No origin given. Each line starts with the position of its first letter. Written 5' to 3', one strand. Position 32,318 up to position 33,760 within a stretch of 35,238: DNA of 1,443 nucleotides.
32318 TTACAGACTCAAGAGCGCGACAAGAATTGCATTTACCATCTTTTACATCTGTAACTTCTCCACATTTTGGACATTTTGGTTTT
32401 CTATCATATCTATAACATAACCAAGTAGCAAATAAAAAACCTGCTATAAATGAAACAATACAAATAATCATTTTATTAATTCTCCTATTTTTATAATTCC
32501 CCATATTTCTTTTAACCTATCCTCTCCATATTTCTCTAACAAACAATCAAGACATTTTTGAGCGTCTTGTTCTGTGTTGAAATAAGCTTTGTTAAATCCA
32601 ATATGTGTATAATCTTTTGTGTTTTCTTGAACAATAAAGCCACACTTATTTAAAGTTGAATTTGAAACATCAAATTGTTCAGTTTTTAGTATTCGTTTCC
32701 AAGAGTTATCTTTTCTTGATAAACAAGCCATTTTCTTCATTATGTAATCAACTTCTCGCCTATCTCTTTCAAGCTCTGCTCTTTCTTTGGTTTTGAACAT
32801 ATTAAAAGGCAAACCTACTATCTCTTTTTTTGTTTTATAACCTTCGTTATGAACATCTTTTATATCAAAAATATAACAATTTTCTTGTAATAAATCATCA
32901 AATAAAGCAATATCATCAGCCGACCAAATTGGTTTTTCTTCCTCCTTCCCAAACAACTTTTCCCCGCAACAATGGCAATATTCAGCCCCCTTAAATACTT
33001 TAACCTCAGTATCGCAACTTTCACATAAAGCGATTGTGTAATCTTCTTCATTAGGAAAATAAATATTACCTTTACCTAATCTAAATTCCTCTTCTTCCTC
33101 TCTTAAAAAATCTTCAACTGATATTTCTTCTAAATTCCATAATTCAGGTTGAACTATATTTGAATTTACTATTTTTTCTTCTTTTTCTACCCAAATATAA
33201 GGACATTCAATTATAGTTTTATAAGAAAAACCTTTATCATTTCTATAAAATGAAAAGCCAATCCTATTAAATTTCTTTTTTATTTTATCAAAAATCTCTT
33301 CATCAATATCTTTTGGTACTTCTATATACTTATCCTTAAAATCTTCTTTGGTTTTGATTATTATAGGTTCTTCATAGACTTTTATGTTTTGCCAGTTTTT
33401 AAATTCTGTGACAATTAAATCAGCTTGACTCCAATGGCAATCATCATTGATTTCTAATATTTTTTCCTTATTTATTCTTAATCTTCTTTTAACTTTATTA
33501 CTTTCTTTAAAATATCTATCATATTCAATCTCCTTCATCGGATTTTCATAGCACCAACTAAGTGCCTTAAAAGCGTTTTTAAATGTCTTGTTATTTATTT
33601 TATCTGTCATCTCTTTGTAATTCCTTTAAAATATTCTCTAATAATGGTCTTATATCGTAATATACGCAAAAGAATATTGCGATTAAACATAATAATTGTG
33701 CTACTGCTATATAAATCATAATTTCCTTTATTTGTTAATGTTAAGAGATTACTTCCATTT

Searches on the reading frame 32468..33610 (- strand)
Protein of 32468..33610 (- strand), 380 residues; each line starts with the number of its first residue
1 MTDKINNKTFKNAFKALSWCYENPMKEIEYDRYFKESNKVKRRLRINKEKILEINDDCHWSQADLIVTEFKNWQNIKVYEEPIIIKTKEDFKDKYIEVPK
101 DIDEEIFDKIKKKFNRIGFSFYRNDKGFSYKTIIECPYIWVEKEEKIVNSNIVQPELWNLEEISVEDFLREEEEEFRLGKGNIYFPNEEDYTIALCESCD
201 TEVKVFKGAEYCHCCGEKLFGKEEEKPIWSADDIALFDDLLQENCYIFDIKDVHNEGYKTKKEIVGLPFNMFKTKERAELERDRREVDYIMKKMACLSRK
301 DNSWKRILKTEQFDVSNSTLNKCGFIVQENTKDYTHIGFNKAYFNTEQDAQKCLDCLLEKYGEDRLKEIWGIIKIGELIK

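Call 10: search_protein_families(library=phrogs, proteins=[window:32468-33610:-], max_evalue=0.01)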
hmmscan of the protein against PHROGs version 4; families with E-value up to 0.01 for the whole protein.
window:32468-33610:- (380 aa): 1 family
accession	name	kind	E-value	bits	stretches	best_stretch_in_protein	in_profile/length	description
phrog_28505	-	unknown function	0.0056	17.8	0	171-209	20-57/76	-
